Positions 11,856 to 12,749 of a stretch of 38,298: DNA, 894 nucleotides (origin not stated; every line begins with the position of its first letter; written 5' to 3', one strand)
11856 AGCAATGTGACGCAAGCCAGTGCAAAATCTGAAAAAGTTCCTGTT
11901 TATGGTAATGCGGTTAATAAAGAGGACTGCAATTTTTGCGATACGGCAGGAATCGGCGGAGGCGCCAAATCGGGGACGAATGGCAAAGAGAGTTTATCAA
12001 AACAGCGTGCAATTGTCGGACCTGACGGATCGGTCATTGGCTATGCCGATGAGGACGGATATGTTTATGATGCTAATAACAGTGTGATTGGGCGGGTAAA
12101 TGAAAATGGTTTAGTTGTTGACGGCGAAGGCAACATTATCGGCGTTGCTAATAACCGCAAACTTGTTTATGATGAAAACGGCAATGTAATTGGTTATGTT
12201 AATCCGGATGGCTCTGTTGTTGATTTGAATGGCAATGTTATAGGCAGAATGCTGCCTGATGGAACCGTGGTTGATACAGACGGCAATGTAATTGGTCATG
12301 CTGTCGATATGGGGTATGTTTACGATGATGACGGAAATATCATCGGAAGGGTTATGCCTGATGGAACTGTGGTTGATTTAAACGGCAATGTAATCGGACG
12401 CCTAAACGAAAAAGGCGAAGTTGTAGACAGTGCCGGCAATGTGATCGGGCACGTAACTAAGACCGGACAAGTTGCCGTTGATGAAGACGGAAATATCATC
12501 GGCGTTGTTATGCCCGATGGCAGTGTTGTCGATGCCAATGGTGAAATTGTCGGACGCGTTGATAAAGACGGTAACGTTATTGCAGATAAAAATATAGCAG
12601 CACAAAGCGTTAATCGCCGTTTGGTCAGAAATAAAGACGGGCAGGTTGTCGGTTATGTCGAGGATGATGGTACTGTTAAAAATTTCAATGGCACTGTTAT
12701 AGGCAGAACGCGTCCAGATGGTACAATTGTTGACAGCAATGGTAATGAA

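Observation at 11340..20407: About 7 kb of one ~17-residue repeat spread across two adjacent T4SS genes, one of which is the VirB10 homologue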

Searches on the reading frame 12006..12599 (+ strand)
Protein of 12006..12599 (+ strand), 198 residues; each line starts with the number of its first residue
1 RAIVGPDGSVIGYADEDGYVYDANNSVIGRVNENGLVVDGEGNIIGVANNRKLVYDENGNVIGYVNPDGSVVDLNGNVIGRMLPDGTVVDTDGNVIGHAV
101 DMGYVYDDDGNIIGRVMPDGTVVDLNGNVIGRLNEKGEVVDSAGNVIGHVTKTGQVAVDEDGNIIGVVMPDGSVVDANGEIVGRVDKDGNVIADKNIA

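Call 69: predict_structure(alignment_id=A2)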
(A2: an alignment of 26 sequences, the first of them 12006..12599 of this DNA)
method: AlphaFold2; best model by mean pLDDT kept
length: 198 residues; sequences in the alignment: 26
mean_pLDDT: 86.6   pTM: 0.69
mean pLDDT of the five models: 86.6, 76.9, 75.3, 75.1, 75.1
residues with pLDDT >= 90: 74; 70-90: 118; 50-70: 5; < 50: 1
segments of 3 or more residues with pLDDT < 50: none
pLDDT, mean of each block of 10 residues (from residue 1): 83 87 91 84 86 91 89 91 93 94 83 88 92 91 91 82 84 83 81 64
secondary structure, 60 per line:
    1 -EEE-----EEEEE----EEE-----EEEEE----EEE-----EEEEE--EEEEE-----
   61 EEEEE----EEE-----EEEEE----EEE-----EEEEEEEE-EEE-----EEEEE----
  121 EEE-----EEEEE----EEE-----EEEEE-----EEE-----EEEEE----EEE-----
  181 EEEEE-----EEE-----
elements in order: E2-4 E10-14 E19-21 E27-31 E36-38 E44-48 E51-55 E61-65 E70-72 E78-82 E87-89 E95-102 E104-106 E112-116 E121-123 E129-133 E138-140 E146-150 E156-158 E164-168 E173-175 E181-185 E191-193

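Call 71: fold_search(model_id=the predicted structure, library=pdb)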
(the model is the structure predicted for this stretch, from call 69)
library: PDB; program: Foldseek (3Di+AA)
matches with E <= 10: 1177; with E <= 0.001: 7
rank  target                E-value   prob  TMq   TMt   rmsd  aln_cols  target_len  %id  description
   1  8h8b                  6.3e-06  0.15  0.12  0.04  20.5       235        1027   17  Type VI secretion system effector RhsP in its pre-autoproteolysis and monomeric form (released 2023-01-18)
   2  7awy                  2.7e-05  0.13  0.14  0.10  16.0       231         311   17  Crystal structure of the computationally designed Scone-R protein (released 2021-01-13)
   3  7ax0                  4.2e-05  0.15  0.16  0.12  15.9       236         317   13  Crystal structure of the computationally designed Scone-E protein co-crystallized with STA form a (released 2021-06-30)
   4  9g2f_A                3.7e-04  0.06  0.10  0.03  20.4       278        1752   14  Mouse Teneurin2 dimer variant A1B1 (released 2026-01-21)
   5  9g42_A                4.4e-04  0.05  0.10  0.03  20.4       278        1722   14  Mouse Teneurin2 dimer variant A0B0 (released 2026-01-21)
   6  5kis_B                5.2e-04  0.06  0.11  0.05  21.5       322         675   12  YenB/RHS2 complex (released 2017-08-09)
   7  7bam_A                9.9e-04  0.08  0.13  0.03  21.9       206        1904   14  human Teneurin4 WT C2 (released 2021-12-01)
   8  8url                  1.1e-03  0.11  0.15  0.08  14.9       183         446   17  The Apo NanJ structure from Clostridium perfringens (released 2024-09-04)
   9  4gov_A                1.1e-03  0.07  0.13  0.09  20.4       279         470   10  The crystal structure of human fascin 1 S39D mutant (released 2012-11-28)
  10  4goy_B                1.7e-03  0.06  0.12  0.07  18.9       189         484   12  The crystal structure of human fascin 1 K41A mutant (released 2012-11-28)
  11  3a69                  2.0e-03  0.07  0.12  0.08  21.4       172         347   14  Atomic model of the bacterial flagellar hook based on docking an X-ray derived structure and terminal two alpha-helices  (released 2009-12-15)
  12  8uvv                  2.4e-03  0.21  0.12  0.06  13.7       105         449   22  The NanJ sialidase catalytic domain in complex with Neu5Ac (released 2024-09-04)
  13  4gp0_A                3.2e-03  0.06  0.14  0.08  21.5       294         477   10  The crystal structure of human fascin 1 R149A K150A R151A mutant (released 2012-11-28)
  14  4krt_B                3.5e-03  0.04  0.10  0.08  14.2       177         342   14  X-ray structure of endolysin from clostridium perfringens phage phiSM101 (released 2014-04-02)
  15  3crh_A                4.2e-03  0.06  0.11  0.14  15.6       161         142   16  Crystal structure of human fibroblast growth factor-1 with mutations Glu81Ser and Lys101Ala (released 2009-02-17)
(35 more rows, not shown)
